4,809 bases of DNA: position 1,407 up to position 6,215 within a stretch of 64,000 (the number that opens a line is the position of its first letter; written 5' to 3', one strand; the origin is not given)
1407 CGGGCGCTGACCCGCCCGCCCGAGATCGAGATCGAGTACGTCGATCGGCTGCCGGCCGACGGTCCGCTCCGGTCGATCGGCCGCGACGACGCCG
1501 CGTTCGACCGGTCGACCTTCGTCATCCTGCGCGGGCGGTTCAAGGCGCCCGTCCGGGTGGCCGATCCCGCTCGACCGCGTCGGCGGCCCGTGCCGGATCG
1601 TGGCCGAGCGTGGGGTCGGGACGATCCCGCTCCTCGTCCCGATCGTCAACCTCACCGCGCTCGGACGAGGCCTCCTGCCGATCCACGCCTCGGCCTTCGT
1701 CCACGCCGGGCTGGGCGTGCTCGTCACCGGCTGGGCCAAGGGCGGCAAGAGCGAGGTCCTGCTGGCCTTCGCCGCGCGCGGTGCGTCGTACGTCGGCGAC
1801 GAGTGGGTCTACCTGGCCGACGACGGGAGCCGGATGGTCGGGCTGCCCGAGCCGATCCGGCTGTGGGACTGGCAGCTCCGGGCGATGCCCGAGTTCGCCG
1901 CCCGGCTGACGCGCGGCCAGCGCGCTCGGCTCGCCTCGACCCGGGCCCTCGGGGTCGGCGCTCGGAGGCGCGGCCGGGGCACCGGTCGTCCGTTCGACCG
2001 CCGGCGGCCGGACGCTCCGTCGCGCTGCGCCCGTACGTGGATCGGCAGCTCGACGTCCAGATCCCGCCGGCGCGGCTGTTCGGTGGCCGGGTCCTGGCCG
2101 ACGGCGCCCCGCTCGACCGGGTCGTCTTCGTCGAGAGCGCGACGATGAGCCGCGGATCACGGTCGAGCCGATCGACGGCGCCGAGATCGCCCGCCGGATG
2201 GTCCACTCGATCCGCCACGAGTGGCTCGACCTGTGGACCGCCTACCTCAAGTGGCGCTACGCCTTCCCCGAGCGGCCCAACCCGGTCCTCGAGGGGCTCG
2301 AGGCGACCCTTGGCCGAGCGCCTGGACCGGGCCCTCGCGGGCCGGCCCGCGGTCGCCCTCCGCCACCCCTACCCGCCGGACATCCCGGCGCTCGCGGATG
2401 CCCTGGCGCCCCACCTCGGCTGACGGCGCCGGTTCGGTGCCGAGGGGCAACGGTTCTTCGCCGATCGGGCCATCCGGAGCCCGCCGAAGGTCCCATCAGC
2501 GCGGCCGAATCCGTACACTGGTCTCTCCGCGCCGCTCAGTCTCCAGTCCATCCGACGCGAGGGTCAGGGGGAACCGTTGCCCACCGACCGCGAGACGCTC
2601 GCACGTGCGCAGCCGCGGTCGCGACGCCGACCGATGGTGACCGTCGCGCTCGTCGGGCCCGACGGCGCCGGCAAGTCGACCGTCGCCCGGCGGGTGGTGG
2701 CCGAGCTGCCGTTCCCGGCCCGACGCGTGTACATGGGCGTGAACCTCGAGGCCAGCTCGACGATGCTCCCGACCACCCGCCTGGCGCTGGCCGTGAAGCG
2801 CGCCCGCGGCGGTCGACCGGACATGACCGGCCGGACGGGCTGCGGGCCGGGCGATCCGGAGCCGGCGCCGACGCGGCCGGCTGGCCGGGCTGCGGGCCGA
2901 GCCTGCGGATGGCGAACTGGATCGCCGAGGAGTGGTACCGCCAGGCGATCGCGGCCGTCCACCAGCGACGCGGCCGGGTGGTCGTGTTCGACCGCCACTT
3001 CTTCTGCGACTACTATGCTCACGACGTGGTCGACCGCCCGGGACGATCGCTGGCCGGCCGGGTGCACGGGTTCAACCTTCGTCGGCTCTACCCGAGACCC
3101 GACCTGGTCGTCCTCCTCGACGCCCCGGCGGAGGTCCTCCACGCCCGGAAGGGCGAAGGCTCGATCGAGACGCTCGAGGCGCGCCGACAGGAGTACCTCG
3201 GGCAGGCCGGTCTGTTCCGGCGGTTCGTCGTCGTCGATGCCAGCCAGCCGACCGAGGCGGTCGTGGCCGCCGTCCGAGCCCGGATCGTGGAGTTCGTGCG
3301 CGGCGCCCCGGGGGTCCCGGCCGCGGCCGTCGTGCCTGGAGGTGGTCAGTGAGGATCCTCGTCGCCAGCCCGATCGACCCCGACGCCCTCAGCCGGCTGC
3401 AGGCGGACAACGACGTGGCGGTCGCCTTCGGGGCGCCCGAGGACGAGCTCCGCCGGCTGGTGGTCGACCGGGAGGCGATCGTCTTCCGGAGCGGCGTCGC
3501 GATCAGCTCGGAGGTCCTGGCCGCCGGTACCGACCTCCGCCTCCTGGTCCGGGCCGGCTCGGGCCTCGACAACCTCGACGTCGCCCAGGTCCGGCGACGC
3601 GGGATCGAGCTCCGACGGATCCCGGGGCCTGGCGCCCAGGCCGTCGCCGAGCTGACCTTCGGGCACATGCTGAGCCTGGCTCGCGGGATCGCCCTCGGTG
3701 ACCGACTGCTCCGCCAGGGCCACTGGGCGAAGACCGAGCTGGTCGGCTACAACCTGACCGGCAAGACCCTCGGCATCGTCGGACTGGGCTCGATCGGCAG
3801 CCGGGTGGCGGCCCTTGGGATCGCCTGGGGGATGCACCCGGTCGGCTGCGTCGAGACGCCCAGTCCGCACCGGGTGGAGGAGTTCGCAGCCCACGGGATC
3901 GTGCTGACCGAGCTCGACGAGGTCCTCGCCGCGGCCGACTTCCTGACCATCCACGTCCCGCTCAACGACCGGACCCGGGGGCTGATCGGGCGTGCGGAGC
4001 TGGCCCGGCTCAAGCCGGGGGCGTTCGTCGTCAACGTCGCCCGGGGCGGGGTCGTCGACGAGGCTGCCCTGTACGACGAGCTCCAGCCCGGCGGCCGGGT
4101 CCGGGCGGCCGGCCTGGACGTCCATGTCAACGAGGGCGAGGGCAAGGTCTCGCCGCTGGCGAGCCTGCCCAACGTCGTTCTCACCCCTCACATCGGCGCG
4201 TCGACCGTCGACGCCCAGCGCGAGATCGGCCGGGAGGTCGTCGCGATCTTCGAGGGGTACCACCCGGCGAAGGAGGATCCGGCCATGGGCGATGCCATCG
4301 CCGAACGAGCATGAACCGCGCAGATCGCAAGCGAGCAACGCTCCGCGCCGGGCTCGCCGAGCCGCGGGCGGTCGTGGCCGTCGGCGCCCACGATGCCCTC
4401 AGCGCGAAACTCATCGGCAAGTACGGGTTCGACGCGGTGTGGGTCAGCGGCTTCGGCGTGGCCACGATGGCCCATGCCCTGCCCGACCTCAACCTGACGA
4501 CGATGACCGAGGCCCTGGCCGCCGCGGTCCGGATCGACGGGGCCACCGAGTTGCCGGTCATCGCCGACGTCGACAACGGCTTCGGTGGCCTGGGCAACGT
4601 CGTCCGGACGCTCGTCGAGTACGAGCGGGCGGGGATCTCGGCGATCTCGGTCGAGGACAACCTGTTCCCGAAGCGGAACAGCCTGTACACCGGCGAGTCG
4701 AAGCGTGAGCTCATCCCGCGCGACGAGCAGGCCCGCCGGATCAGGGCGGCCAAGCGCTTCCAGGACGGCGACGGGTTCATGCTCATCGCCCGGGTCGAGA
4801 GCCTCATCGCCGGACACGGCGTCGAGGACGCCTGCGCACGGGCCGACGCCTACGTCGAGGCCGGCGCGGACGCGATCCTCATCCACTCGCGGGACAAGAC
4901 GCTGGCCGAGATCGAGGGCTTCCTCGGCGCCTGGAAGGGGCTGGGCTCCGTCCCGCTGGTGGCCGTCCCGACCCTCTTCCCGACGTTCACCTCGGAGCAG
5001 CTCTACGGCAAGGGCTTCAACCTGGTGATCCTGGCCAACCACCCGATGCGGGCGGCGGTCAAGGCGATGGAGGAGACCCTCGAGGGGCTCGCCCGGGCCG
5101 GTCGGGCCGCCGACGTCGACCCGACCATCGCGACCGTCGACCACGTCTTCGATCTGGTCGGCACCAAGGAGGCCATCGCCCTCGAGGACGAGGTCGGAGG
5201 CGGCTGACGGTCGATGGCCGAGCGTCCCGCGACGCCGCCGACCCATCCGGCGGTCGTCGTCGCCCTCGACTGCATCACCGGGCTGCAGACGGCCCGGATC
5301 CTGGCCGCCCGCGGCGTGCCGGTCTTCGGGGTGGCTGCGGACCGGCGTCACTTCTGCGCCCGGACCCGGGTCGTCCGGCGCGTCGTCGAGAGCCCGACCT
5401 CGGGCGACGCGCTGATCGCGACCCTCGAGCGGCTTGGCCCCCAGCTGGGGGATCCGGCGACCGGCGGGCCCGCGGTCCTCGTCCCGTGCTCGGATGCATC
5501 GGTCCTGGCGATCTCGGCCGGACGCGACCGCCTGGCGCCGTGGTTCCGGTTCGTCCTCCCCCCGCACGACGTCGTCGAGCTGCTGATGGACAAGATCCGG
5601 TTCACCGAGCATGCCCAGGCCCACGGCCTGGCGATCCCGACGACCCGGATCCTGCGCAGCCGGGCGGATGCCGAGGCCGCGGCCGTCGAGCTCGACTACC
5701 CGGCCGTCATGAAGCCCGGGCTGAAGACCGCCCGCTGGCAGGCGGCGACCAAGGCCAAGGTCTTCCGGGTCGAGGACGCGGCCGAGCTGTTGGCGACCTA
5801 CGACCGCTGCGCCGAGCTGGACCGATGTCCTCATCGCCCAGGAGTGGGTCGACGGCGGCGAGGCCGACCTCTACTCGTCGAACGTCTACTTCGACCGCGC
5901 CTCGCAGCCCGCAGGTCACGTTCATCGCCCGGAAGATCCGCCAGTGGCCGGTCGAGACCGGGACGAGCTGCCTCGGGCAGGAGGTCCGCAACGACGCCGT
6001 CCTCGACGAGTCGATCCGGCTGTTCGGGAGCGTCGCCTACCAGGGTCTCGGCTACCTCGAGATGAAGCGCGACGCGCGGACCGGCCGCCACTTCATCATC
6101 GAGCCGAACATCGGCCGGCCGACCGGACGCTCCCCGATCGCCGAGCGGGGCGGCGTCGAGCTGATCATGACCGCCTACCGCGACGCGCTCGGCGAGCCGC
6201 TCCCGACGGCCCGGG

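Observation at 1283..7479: PEP-mutase cassette without phosphonopyruvate decarboxylase, wired to a 2-hydroxyacid dehydrogenase, two kinases and an ATP-grasp ligase at the head of an exopolysaccharide locus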

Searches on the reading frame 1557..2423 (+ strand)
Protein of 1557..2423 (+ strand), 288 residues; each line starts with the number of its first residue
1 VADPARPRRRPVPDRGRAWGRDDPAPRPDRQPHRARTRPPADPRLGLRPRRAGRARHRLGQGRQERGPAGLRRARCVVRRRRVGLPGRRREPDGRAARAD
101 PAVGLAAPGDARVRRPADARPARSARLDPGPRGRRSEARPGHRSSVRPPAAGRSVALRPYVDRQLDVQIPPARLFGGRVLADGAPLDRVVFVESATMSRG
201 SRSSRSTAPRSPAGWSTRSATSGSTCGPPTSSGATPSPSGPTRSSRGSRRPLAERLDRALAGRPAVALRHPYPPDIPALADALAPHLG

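Call 5: search_protein_families(library=pfam, proteins=[window:1557-2423:+], max_evalue=0.01)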
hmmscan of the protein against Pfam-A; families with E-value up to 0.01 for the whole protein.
window:1557-2423:+ (288 aa): 0 families

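Call 6: search_protein_families(library=ncbifam, proteins=[window:1557-2423:+], max_evalue=0.01)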
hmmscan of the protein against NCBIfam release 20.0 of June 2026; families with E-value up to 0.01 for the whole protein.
window:1557-2423:+ (288 aa): 0 families

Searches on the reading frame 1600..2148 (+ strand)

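Call 5: search_protein_families(library=pfam, proteins=[window:1600-2148:+], max_evalue=0.01)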
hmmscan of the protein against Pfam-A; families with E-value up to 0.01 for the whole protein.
window:1600-2148:+ (182 aa): 1 family
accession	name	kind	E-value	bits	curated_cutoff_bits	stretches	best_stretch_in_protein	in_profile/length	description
PF07475.17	Hpr_kinase_C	-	0.00025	21.1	33.3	1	29-82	10-64/171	HPr Serine kinase C-terminal domain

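Call 6: search_protein_families(library=ncbifam, proteins=[window:1600-2148:+], max_evalue=0.01)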
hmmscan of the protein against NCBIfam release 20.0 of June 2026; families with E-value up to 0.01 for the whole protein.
window:1600-2148:+ (182 aa): 4 families
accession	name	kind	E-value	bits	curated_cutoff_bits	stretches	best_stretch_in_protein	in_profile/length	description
TIGR04355.1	HprK_rel_B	hypoth_equivalog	3.6e-05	23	200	1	21-113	140-234/351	HprK-related kinase B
TIGR00679.1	hpr-ser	equivalog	5.6e-05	22.5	240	1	34-81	140-188/300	HPr(Ser) kinase/phosphatase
NF003883.0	PRK05428.2-1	equivalog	0.00045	19.7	252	1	28-81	18-72/189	HPr kinase/phosphorylase-related protein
NF000361.1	self_FomB_kinase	exception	0.0059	15.7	400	1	17-88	117-187/325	FomB family phosphonate monophosphate kinase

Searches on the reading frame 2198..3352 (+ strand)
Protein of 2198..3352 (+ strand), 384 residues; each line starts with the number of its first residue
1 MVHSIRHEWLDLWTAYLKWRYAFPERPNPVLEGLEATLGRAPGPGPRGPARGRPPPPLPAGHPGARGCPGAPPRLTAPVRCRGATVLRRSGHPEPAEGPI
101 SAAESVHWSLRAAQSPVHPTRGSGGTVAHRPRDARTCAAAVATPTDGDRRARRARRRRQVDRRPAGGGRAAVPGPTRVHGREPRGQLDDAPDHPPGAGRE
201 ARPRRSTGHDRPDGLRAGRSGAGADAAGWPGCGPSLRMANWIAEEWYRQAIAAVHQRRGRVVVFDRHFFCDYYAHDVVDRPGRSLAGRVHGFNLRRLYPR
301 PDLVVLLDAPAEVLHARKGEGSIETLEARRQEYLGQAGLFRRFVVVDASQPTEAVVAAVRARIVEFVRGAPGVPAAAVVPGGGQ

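Call 5: search_protein_families(library=pfam, proteins=[window:2198-3352:+], max_evalue=0.01)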
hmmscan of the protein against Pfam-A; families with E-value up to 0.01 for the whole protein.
window:2198-3352:+ (384 aa): 1 family
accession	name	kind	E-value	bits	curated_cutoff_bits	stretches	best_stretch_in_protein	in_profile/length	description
PF02223.23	Thymidylate_kin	-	0.0014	18.8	27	1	257-358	78-184/185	Thymidylate kinase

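Call 6: search_protein_families(library=ncbifam, proteins=[window:2198-3352:+], max_evalue=0.01)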
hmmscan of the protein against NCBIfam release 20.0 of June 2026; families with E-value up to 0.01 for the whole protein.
window:2198-3352:+ (384 aa): 1 family
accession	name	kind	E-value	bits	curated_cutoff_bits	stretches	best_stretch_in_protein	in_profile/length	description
TIGR00041.1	DTMP_kinase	equivalog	0.0078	15.9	83.25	0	257-358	88-195/196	dTMP kinase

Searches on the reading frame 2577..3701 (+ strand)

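Call 5: search_protein_families(library=pfam, proteins=[window:2577-3701:+], max_evalue=0.01)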
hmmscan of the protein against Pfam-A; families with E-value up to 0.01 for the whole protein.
window:2577-3701:+ (374 aa): 2 families
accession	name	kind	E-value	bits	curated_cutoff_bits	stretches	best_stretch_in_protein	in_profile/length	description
PF13671.12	AAA_33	-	0.0013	19.5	27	1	24-48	3-25/143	AAA domain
PF13401.12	AAA_22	-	0.0056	17.4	27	1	23-60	8-44/130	AAA domain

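Call 6: search_protein_families(library=ncbifam, proteins=[window:2577-3701:+], max_evalue=0.01)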
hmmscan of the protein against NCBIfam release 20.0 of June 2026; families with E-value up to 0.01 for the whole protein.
window:2577-3701:+ (374 aa): 5 families
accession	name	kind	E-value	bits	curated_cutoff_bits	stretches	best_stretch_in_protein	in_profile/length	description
NF010004.0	PRK13477.1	equivalog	0.0016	17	524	1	16-44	283-309/514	bifunctional pantoate--beta-alanine ligase/(d)CMP kinase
NF006743.0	PRK09270.1-2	equivalog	0.0029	16.7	227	1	9-48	17-54/217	nucleoside/nucleotide kinase family protein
NF006746.0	PRK09270.1-5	subfamily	0.0053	15.7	250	1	13-45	16-46/210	nucleoside/nucleotide kinase family protein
NF010068.0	PRK13548.1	equivalog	0.0056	15.8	261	1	22-53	33-64/261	heme ABC transporter ATP-binding protein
NF006744.0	PRK09270.1-3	equivalog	0.0095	15.4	281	0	3-44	4-47/213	nucleoside/nucleotide kinase family protein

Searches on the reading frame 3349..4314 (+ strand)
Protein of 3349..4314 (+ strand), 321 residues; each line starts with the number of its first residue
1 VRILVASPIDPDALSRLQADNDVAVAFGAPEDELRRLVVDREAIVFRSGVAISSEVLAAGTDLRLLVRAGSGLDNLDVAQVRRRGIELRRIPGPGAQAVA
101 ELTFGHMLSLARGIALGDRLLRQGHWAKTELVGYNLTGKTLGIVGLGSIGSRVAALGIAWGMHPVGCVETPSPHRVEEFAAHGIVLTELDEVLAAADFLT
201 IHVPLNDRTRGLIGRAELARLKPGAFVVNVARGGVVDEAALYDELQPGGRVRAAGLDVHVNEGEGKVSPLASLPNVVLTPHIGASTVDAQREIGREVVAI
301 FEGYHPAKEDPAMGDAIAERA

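Call 5: search_protein_families(library=pfam, proteins=[window:3349-4314:+], max_evalue=0.01)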
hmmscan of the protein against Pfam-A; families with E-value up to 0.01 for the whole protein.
window:3349-4314:+ (321 aa): 3 families
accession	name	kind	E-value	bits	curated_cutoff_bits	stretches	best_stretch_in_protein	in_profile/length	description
PF02826.25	2-Hacid_dh_C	-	3.8e-52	176.7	25.1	1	104-283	1-178/178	D-isomer specific 2-hydroxyacid dehydrogenase, NAD binding domain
PF00389.36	2-Hacid_dh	-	6.8e-19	68.3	24.6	1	3-299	1-118/134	D-isomer specific 2-hydroxyacid dehydrogenase, catalytic domain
PF03446.21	NAD_binding_2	-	0.00076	20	21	1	141-246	2-108/161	NAD binding domain of 6-phosphogluconate dehydrogenase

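Call 6: search_protein_families(library=ncbifam, proteins=[window:3349-4314:+], max_evalue=0.01)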
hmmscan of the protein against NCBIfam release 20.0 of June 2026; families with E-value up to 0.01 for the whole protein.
window:3349-4314:+ (321 aa): 21 families
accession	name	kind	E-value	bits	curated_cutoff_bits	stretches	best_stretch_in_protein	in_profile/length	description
TIGR01327.1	PGDH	equivalog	5.4e-79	266.3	454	1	2-298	1-294/525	phosphoglycerate dehydrogenase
NF009714.1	PRK13243.1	equivalog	4e-53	180.9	455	1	3-295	5-303/332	glyoxylate reductase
NF008759.0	PRK11790.1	equivalog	9.3e-52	176.1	404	1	2-304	13-316/410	phosphoglycerate dehydrogenase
NF005069.0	PRK06487.1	equivalog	3.6e-49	167.6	448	1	42-298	49-304/320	2-hydroxyacid dehydrogenase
NF006263.0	PRK08410.1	equivalog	1.4e-40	139.6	389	1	14-297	16-299/311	D-2-hydroxyacid dehydrogenase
NF011938.0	PRK15409.1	equivalog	2.3e-39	135.3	492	1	12-293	14-297/324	glyoxylate/hydroxypyruvate reductase GhrB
NF041369.1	Dhydh_Halo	equivalog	4.1e-39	134.6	400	1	70-297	63-287/305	D-2-hydroxyacid dehydrogenase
NF005387.0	PRK06932.1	equivalog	3.4e-37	128.1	492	1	42-286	45-291/314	2-hydroxyacid dehydrogenase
NF001309.0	PRK00257.1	equivalog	1.5e-31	109.7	434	1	36-292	33-265/379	4-phosphoerythronate dehydrogenase PdxB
NF005750.0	PRK07574.1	equivalog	6.4e-29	101.2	329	1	50-304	102-356/386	NAD-dependent formate dehydrogenase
NF011966.0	PRK15438.1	equivalog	8.3e-26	90.9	687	1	38-304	35-274/378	4-phosphoerythronate dehydrogenase PdxB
NF005027.0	PRK06436.1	equivalog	4.3e-25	88.5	261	1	58-291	45-265/303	2-hydroxyacid dehydrogenase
NF000492.1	vanH_gen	exception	3.7e-21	75.5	540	1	71-265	75-256/312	D-lactate dehydrogenase VanH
NF012013.0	PRK15469.1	equivalog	3.5e-18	65.7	403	1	119-289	119-283/312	glyoxylate/hydroxypyruvate reductase GhrA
NF000371.1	vanH_Agroup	exception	4.4e-17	62.3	700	1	67-266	76-264/322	VanH-A/VanH-Pt family D-lactate dehydrogenase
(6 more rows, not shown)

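Call 43: search_solved_structures(query=window:3349-4314:+, max_evalue=1e-20, show_alignments=2)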
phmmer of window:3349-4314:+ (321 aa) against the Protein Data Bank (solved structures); distinct sequences matched with E-value up to 1e-20: 115 (the best 60 are shown).
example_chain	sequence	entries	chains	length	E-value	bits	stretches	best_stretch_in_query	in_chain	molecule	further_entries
1wwk_A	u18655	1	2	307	1.5e-59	205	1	1-298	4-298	phosphoglycerate dehydrogenase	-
3ddn_A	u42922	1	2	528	2.6e-55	191.1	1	3-298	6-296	D-3-phosphoglycerate dehydrogenase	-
1ygy_A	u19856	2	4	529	2.6e-55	191.1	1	3-298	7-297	D-3-phosphoglycerate dehydrogenase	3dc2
6plf_A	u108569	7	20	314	1.4e-49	172.2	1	2-301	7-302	D-3-phosphoglycerate dehydrogenase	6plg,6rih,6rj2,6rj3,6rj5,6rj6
7dkm_A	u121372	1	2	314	1.6e-49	172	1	2-301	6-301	D-3-phosphoglycerate dehydrogenase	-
7ewh_A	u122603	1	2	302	1.6e-49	172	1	2-301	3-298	D-3-phosphoglycerate dehydrogenase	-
6cwa_A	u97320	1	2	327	1.7e-49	172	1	2-301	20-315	D-3-phosphoglycerate dehydrogenase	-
7cvp_A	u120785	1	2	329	1.7e-49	171.9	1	2-301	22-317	D-3-phosphoglycerate dehydrogenase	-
5n6c_A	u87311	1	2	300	1.8e-49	171.9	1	2-301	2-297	D-3-phosphoglycerate dehydrogenase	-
2g76_A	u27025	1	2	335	1.8e-49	171.9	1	2-301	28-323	D-3-phosphoglycerate dehydrogenase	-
9jcm_A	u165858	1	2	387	7.8e-47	163.2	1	3-298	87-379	D-3-phosphoglycerate dehydrogenase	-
9jcn_A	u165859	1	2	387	1.6e-46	162.2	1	3-298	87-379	D-3-phosphoglycerate dehydrogenase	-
9whb_A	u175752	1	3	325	1.3e-42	149.3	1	9-295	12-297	3-phosphoglycerate dehydrogenase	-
6bii_A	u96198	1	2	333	2.7e-40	141.7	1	29-297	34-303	Glyoxylate reductase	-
5aov_A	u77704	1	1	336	8.6e-40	140.1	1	28-299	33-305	GLYOXYLATE REDUCTASE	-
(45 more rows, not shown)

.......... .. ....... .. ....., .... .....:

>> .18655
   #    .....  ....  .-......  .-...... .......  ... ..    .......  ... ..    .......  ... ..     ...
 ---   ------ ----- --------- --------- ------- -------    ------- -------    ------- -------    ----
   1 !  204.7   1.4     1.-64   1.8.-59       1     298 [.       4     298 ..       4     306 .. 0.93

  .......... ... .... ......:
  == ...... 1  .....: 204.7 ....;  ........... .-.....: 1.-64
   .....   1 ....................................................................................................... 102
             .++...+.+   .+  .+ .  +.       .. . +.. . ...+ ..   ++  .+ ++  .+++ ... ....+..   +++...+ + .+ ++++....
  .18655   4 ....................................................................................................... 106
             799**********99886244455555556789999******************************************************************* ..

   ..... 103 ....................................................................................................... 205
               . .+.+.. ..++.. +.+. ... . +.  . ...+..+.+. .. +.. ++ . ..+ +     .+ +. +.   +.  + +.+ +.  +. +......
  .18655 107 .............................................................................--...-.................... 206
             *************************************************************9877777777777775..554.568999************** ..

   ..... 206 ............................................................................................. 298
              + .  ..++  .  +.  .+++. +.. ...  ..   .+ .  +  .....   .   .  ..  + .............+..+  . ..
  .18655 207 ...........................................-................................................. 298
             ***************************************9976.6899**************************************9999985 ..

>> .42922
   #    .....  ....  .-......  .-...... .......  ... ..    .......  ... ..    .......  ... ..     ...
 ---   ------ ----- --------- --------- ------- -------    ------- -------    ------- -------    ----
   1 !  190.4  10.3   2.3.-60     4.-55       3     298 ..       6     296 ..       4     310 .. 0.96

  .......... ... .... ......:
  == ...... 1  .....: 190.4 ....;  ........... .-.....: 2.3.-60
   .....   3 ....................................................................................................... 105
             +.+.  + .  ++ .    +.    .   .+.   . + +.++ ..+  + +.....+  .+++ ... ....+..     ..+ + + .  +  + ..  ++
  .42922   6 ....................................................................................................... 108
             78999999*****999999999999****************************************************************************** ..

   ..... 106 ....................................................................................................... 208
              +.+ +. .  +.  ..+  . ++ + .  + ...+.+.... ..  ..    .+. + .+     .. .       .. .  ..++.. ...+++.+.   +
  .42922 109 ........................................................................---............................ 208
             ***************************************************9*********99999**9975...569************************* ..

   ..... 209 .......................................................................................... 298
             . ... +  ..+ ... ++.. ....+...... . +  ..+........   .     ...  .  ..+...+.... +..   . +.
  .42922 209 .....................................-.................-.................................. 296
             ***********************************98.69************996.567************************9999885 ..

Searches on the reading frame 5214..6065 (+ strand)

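Call 5: search_protein_families(library=pfam, proteins=[window:5214-6065:+], max_evalue=0.01)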
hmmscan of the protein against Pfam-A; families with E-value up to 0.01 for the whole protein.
window:5214-6065:+ (283 aa): 1 family
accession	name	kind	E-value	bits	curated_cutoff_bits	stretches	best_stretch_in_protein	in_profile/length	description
PF13549.11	ATP-grasp_5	-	0.0033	17.3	27.6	1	132-197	17-82/221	ATP-grasp domain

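Call 6: search_protein_families(library=ncbifam, proteins=[window:5214-6065:+], max_evalue=0.01)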
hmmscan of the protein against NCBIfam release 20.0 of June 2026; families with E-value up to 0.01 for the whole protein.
window:5214-6065:+ (283 aa): 5 families
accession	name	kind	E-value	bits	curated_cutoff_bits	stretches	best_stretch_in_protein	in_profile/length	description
NF005315.0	PRK06849.1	equivalog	1.6e-05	24.1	406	1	88-168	79-159/389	hypothetical protein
NF009404.0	PRK12767.1-3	equivalog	7.4e-05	21.8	316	1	88-200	72-179/344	carbamoyl phosphate synthase-like protein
NF002563.0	PRK02186.1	subfamily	0.00018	19.8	625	1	121-169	102-150/890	argininosuccinate lyase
TIGR02144.1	LysX_arch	equivalog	0.0011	18.1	275.6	1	117-169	78-130/281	lysine biosynthesis protein LysX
NF002378.0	PRK01372.1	subfamily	0.007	15.1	243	1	123-169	97-142/305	D-alanine--D-alanine ligase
